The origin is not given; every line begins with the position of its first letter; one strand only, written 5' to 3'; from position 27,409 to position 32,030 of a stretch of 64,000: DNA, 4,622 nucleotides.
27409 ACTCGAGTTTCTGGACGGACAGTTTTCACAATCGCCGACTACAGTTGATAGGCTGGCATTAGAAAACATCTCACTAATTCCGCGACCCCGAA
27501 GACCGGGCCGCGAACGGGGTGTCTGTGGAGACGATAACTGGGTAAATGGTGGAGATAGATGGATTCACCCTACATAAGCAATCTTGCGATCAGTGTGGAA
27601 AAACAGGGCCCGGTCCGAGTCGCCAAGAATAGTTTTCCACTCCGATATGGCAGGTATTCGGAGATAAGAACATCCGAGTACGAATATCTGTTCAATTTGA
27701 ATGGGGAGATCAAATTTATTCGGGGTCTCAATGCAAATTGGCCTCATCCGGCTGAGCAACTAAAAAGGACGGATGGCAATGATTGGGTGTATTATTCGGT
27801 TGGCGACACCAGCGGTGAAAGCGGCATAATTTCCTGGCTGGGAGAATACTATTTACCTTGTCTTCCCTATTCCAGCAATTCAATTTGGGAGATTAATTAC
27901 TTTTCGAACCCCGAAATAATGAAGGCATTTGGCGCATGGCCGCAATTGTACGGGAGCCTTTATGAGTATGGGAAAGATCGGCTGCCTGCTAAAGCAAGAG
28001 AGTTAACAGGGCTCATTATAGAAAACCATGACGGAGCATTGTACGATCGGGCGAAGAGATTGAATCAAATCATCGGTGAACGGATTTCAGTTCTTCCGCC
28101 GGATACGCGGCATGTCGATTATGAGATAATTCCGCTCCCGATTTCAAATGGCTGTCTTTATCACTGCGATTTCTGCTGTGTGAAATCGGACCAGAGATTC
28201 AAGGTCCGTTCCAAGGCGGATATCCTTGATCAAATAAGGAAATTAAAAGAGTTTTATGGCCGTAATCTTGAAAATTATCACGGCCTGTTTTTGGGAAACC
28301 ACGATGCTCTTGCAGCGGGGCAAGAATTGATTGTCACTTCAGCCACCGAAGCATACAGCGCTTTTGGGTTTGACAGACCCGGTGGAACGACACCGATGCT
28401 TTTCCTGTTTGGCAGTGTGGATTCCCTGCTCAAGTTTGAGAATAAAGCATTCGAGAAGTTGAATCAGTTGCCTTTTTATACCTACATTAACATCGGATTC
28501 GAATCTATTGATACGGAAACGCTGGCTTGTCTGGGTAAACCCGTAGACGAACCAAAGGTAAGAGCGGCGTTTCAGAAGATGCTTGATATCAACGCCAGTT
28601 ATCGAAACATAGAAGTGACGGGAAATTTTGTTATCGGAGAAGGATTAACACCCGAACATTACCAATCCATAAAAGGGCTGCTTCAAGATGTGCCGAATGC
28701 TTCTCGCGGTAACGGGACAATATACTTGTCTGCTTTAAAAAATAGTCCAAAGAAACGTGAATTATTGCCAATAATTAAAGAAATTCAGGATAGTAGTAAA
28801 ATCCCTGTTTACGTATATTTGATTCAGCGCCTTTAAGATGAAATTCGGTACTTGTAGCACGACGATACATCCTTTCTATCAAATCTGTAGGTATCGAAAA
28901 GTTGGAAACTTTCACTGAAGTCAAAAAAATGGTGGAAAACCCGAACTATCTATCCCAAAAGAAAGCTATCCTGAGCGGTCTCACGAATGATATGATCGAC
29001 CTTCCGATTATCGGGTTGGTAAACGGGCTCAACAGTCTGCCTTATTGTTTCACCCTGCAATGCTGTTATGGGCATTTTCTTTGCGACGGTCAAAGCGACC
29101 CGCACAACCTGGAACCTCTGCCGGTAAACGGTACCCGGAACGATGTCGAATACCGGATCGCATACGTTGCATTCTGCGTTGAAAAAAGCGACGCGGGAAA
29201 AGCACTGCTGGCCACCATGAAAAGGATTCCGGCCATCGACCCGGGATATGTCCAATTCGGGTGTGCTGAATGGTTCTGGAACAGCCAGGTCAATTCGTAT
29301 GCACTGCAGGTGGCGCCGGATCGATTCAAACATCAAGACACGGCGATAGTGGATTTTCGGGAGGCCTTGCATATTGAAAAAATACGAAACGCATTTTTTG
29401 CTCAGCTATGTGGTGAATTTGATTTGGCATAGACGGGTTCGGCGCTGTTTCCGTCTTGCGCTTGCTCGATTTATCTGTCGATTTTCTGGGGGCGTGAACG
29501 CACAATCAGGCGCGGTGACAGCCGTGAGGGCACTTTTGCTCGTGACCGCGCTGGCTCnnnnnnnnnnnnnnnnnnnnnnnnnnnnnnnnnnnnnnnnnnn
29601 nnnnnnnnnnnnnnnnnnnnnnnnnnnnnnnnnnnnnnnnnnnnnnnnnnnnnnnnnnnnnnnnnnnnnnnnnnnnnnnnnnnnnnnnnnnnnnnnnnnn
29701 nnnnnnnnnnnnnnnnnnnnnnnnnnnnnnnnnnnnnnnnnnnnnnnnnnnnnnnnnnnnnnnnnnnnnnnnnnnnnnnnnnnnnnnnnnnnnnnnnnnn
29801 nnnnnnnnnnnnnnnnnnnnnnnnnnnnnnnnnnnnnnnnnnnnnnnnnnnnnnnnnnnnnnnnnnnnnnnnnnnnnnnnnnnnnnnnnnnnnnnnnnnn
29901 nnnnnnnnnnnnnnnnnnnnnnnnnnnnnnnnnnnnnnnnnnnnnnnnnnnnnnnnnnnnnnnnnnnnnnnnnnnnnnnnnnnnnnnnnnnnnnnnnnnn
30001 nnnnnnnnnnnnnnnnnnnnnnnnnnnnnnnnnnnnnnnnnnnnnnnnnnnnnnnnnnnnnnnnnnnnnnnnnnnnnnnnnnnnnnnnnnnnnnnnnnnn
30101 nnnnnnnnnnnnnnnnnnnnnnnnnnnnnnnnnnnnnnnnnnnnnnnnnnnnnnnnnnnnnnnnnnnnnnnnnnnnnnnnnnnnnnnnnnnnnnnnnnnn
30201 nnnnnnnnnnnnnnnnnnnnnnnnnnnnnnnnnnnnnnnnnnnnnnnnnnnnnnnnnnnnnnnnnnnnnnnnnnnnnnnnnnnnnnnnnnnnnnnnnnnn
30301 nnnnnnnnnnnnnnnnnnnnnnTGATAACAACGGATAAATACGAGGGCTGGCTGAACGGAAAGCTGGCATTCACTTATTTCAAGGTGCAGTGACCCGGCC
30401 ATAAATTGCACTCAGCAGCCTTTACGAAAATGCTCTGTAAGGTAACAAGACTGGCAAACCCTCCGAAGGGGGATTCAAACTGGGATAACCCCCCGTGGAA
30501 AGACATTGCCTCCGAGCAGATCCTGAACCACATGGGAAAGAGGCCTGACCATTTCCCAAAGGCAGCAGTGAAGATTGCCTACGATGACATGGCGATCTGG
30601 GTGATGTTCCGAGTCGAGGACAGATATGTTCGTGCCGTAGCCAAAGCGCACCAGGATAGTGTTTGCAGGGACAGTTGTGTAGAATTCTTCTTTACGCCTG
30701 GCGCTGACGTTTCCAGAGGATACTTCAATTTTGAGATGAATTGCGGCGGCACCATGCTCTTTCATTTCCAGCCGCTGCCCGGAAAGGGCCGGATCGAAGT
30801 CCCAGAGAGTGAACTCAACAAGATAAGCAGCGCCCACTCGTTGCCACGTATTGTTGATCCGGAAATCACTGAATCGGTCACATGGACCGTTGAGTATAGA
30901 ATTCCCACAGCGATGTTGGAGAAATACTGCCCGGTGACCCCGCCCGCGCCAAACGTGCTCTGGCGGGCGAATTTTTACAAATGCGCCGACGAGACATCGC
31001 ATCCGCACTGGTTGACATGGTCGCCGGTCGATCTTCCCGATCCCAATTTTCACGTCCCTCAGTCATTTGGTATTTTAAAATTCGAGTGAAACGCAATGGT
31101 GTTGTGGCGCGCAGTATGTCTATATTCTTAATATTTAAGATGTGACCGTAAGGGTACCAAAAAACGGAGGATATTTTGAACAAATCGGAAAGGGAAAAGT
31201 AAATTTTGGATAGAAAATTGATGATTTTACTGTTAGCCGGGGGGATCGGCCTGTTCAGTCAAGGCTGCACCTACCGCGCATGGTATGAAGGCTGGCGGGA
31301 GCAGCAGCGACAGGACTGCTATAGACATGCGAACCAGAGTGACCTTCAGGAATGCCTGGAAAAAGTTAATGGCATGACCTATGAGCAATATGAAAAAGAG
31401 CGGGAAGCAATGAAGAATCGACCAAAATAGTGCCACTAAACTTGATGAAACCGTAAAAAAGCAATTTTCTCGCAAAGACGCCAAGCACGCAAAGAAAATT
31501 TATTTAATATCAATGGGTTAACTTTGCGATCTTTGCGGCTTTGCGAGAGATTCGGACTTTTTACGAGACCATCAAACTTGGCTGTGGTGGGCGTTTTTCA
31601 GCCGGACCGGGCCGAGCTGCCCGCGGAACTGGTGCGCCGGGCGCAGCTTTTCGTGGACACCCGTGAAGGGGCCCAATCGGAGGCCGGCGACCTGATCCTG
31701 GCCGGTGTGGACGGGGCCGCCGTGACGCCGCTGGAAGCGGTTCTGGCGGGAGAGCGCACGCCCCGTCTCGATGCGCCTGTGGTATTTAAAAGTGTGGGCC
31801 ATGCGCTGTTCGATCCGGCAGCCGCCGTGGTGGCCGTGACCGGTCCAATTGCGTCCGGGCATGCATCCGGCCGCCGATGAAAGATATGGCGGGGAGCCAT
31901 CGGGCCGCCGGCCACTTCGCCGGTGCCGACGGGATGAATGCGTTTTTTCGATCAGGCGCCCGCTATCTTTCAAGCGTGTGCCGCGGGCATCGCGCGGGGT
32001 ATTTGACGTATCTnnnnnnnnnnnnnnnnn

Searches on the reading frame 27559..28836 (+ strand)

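Call 37: search_protein_families(library=pfam, proteins=[window:27559-28836:+], max_evalue=0.0001)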
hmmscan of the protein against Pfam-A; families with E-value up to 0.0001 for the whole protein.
window:27559-28836:+ (425 aa): 1 family
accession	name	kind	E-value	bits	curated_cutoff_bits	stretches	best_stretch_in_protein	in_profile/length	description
PF04055.27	Radical_SAM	-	9.4e-09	36.1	29.5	1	194-370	2-161/166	Radical SAM superfamily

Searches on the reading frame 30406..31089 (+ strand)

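Call 19: search_protein_families(library=pfam, proteins=[window:30406-31089:+], max_evalue=0.00001)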
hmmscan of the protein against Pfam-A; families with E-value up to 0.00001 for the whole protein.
window:30406-31089:+ (227 aa): 1 family
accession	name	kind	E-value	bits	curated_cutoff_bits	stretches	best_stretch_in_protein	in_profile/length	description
PF16011.10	CBM9_2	-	1.5e-40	139.5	25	1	48-226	26-199/199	Carbohydrate-binding family 9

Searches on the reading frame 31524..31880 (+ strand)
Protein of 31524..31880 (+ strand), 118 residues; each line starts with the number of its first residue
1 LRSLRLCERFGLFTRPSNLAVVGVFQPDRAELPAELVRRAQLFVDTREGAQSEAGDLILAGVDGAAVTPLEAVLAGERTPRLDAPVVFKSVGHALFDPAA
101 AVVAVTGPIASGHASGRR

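Call 82: search_protein_families(library=pfam, proteins=[window:31524-31880:+], max_evalue=0.001)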
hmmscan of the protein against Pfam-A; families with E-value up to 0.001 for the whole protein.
window:31524-31880:+ (118 aa): 1 family
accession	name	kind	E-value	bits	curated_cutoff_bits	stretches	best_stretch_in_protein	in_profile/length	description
PF02423.21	OCD_Mu_crystall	-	2.8e-05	23.7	24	1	19-102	221-304/314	Ornithine cyclodeaminase/mu-crystallin family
